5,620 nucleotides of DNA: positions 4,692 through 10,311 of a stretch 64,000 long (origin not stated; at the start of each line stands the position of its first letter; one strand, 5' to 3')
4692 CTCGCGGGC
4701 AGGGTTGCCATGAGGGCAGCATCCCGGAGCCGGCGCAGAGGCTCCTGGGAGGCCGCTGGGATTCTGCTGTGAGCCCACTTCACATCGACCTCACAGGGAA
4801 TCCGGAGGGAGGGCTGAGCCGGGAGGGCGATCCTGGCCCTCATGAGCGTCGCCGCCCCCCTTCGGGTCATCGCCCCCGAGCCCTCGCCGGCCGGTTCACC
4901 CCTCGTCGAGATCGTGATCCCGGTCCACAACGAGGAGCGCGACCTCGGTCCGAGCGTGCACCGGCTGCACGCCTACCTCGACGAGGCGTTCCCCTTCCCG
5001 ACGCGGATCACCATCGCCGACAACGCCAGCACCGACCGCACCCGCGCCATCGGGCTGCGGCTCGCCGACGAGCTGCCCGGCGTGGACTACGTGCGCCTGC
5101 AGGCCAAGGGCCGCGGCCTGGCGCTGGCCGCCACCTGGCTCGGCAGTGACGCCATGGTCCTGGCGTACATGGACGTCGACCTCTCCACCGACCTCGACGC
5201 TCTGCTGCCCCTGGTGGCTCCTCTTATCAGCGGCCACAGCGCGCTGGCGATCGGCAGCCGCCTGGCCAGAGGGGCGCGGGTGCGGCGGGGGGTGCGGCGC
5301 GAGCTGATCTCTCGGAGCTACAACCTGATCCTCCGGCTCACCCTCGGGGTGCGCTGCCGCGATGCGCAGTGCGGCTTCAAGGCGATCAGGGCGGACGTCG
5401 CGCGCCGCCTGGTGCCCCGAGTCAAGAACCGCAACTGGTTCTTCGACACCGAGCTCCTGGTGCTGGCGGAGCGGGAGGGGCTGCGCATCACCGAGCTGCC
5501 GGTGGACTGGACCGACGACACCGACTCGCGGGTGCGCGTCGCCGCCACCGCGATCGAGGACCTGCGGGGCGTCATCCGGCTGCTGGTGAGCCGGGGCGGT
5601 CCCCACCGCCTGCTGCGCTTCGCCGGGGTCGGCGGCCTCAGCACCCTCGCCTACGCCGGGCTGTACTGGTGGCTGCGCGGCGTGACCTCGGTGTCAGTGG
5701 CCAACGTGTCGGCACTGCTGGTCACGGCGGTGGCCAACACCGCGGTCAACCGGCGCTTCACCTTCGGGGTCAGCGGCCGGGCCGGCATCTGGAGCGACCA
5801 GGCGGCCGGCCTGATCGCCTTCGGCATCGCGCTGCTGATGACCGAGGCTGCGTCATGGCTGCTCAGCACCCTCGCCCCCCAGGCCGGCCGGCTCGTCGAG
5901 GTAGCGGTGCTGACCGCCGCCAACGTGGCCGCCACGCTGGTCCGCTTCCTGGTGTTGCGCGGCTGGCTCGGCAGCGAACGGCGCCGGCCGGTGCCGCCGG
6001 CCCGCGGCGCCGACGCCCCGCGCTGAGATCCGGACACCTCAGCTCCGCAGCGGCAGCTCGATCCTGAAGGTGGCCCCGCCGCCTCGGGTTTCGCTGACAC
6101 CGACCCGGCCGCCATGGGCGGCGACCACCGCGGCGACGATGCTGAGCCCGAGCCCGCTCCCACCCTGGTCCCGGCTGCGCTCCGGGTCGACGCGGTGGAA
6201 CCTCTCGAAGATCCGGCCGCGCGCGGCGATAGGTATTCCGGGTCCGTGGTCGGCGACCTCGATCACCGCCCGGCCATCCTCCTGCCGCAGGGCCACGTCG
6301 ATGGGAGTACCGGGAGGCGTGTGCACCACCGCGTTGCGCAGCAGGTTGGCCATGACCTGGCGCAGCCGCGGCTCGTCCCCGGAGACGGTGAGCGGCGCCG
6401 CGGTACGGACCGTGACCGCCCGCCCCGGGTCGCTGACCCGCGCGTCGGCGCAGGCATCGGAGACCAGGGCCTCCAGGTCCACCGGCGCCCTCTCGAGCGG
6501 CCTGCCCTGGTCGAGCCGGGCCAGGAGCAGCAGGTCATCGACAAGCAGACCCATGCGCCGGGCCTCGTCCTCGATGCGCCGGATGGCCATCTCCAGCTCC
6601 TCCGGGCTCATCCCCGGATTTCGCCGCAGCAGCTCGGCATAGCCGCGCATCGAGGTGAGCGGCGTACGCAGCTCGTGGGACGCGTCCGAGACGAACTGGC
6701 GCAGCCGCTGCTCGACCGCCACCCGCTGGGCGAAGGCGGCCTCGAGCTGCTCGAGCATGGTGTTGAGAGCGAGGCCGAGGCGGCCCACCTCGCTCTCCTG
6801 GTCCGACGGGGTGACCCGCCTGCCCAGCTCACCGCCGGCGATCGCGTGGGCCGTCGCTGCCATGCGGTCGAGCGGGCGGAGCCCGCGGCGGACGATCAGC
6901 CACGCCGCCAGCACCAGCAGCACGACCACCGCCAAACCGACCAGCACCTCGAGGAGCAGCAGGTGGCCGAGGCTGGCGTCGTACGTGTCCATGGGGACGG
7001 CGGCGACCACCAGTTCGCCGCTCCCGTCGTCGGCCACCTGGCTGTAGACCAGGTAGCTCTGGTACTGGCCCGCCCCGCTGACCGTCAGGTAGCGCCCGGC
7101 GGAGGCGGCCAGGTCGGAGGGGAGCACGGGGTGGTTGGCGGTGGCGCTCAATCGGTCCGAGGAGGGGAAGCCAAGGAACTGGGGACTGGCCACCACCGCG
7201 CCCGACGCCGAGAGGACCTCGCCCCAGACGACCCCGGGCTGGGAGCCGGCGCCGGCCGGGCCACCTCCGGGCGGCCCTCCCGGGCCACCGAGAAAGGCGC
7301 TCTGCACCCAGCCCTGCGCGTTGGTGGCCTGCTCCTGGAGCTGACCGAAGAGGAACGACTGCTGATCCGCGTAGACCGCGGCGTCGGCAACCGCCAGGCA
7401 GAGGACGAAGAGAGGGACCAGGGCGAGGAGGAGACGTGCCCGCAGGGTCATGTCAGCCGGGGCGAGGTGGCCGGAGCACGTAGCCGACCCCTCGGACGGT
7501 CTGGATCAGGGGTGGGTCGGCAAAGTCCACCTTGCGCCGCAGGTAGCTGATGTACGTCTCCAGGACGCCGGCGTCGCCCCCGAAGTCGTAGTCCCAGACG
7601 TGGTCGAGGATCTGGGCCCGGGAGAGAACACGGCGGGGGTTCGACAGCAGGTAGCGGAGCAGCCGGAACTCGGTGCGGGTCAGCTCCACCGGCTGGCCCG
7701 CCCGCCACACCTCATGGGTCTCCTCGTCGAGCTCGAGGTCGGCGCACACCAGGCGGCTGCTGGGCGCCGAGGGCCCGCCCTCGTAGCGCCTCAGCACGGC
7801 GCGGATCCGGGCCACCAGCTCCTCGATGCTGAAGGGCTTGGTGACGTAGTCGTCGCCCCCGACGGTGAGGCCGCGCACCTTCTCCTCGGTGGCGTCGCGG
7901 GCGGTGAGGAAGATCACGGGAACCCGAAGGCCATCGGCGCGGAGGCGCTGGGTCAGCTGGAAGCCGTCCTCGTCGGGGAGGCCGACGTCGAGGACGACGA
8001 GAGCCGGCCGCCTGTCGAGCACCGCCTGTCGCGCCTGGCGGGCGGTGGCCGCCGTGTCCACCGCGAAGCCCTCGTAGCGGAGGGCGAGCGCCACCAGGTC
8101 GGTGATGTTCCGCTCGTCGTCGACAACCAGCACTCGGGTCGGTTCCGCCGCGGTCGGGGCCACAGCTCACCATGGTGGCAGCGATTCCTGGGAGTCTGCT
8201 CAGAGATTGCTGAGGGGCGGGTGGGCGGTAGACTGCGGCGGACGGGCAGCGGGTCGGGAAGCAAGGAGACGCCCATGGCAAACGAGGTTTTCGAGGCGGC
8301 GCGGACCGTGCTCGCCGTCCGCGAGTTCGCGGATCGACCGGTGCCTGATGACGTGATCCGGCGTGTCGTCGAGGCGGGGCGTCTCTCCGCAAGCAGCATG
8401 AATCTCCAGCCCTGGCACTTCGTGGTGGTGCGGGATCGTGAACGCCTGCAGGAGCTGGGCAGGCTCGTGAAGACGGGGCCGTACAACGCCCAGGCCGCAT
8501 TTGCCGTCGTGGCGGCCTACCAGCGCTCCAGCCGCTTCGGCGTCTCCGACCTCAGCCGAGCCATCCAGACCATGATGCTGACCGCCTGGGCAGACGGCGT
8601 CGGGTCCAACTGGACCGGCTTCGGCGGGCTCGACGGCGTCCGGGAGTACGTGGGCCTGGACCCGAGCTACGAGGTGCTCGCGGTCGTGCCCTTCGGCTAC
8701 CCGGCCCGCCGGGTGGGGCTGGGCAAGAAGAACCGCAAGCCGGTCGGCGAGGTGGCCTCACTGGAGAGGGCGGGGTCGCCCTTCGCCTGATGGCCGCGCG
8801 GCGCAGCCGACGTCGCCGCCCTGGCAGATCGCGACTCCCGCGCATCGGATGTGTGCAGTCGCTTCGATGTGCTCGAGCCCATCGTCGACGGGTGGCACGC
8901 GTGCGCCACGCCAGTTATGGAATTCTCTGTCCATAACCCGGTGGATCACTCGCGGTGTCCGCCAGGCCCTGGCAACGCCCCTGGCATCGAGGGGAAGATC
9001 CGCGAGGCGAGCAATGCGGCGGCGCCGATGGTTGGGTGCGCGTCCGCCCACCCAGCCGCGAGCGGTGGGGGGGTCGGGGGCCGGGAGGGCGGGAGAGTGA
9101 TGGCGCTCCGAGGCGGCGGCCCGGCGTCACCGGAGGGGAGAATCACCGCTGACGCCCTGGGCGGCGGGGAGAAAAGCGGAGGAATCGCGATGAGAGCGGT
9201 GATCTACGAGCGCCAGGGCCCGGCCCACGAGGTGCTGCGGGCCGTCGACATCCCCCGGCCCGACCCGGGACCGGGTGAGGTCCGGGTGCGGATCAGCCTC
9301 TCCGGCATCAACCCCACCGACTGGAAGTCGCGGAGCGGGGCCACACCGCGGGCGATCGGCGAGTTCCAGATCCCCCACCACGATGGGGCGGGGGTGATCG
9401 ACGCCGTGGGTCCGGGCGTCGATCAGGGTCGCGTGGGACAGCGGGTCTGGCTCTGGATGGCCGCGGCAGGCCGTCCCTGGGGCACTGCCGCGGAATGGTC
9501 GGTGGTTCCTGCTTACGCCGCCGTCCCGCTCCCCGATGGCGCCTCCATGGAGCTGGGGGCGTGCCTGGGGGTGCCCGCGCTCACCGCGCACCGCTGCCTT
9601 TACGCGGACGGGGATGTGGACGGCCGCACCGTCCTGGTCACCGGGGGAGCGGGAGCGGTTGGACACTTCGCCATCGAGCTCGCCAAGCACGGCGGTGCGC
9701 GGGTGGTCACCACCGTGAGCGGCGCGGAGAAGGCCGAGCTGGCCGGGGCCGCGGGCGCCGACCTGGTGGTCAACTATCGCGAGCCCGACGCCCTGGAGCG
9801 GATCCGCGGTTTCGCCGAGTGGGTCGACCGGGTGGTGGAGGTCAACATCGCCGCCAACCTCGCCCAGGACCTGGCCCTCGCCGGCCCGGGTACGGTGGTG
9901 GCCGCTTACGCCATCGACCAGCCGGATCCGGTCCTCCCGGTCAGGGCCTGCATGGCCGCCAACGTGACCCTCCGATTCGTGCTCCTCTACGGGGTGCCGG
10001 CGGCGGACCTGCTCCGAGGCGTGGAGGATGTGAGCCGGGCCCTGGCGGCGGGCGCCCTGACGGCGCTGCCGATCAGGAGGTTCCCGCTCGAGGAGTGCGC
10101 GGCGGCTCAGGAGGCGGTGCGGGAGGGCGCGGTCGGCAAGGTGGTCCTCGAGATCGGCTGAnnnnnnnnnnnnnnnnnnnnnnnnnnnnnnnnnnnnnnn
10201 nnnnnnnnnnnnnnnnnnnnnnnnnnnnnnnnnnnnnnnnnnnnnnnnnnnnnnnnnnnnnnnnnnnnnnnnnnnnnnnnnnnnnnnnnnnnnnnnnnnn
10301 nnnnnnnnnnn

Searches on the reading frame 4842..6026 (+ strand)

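Call 65: search_protein_families(library=pfam, proteins=[window:4842-6026:+], max_evalue=0.0001)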
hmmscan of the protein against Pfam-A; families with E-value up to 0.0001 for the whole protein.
window:4842-6026:+ (394 aa): 2 families
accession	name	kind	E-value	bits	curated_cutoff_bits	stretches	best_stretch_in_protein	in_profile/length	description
PF00535.33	Glycos_transf_2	-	6.9e-17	62.3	23.3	1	24-189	2-166/168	Glycosyl transferase family 2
PF04138.20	GtrA_DPMS_TM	-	1.2e-09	38.8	26.1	1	259-374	1-114/117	GtrA/DPMS, transmembrane domain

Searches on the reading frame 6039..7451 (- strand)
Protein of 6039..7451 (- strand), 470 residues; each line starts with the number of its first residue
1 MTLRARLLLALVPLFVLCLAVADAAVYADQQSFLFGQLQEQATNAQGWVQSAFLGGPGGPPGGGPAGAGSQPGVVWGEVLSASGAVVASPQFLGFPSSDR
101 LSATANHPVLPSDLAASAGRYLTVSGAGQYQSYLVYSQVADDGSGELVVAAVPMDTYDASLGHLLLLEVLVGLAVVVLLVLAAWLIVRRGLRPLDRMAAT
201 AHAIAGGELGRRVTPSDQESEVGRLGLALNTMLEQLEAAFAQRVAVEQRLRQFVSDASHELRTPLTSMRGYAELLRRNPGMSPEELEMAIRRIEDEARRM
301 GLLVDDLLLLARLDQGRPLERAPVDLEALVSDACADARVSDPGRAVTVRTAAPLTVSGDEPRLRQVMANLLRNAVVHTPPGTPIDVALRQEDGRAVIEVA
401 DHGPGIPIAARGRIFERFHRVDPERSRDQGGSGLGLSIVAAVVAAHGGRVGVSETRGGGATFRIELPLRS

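Call 65: search_protein_families(library=pfam, proteins=[window:6039-7451:-], max_evalue=0.0001)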
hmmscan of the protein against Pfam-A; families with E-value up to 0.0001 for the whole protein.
window:6039-7451:- (470 aa): 4 families
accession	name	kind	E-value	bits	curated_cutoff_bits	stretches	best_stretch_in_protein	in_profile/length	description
PF02518.31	HATPase_c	-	3.3e-31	108.4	26.4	1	358-469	1-110/111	Histidine kinase-, DNA gyrase B-, and HSP90-like ATPase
PF00512.31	HisKA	-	4.9e-22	78.2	26.9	1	250-316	2-66/66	His Kinase A (phospho-acceptor) domain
PF00672.30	HAMP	-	8.7e-13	48.8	25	1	185-238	1-53/53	HAMP domain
PF13581.12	HATPase_c_2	-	3.7e-05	24.2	27.4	0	367-443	40-109/127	Histidine kinase-like ATPase domain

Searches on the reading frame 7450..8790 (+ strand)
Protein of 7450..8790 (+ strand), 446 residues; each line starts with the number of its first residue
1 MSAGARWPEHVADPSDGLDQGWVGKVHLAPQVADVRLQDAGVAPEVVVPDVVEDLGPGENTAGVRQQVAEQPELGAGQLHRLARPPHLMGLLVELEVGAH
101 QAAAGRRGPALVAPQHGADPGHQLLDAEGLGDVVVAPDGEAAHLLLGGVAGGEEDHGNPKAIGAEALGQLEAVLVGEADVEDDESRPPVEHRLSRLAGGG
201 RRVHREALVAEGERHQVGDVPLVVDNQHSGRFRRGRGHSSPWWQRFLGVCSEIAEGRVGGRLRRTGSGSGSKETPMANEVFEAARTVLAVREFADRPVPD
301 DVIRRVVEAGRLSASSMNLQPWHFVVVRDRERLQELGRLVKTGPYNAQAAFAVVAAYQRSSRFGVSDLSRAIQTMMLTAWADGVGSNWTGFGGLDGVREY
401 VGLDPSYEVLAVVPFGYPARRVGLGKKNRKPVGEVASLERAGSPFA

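Call 65: search_protein_families(library=pfam, proteins=[window:7450-8790:+], max_evalue=0.0001)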
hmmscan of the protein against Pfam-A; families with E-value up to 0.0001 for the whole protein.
window:7450-8790:+ (446 aa): 2 families
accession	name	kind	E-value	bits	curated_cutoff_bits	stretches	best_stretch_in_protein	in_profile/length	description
PF00881.29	Nitroreductase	-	3.4e-23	83.1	23.5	2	290-357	7-74/167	Nitroreductase family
PF14512.11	TM1586_NiRdase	-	4.4e-09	36.7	27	0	373-440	89-153/215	Putative TM nitroreductase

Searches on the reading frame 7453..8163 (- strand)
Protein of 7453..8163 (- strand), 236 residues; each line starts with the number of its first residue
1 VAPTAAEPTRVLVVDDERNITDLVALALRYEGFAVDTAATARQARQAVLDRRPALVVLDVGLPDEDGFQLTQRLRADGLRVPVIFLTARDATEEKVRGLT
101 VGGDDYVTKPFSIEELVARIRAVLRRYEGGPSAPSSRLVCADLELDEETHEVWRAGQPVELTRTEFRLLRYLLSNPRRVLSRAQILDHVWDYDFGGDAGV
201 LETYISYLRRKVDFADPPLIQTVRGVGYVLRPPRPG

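Call 65: search_protein_families(library=pfam, proteins=[window:7453-8163:-], max_evalue=0.0001)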
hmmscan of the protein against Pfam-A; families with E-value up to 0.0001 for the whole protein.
window:7453-8163:- (236 aa): 2 families
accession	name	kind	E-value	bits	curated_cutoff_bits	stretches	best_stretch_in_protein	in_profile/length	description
PF00486.34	Trans_reg_C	-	3.3e-28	98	26.2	1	156-230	1-77/77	Transcriptional regulatory protein, C terminal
PF00072.30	Response_reg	-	1.3e-27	96.6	30.2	1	11-121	1-111/111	Response regulator receiver domain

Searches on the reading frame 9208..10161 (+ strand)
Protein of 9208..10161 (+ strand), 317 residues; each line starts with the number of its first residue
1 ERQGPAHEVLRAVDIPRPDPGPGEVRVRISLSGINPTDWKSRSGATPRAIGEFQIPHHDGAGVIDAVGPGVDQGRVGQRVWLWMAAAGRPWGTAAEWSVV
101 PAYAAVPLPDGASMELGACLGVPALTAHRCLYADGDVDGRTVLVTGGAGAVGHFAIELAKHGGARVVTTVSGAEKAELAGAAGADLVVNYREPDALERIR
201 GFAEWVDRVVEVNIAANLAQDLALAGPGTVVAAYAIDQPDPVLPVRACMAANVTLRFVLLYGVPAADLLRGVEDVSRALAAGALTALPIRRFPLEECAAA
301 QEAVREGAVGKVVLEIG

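Call 3: search_protein_families(library=pfam, proteins=[window:9208-10161:+], max_evalue=0.01)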
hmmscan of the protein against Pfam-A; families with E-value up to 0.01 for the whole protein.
window:9208-10161:+ (317 aa): 4 families
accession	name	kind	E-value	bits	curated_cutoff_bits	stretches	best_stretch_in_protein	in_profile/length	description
PF00107.32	ADH_zinc_N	-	1e-16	61.5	31.8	1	150-262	1-116/129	Zinc-binding dehydrogenase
PF08240.17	ADH_N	-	3.1e-14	53.5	23.5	1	21-110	1-104/104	Alcohol dehydrogenase GroES-like domain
PF13602.12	ADH_zinc_N_2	-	1.2e-08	36.4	27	1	183-314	2-134/134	Zinc-binding dehydrogenase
PF00208.27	ELFV_dehydrog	-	0.0051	17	23.4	1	121-170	13-62/241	Glutamate/Leucine/Phenylalanine/Valine dehydrogenase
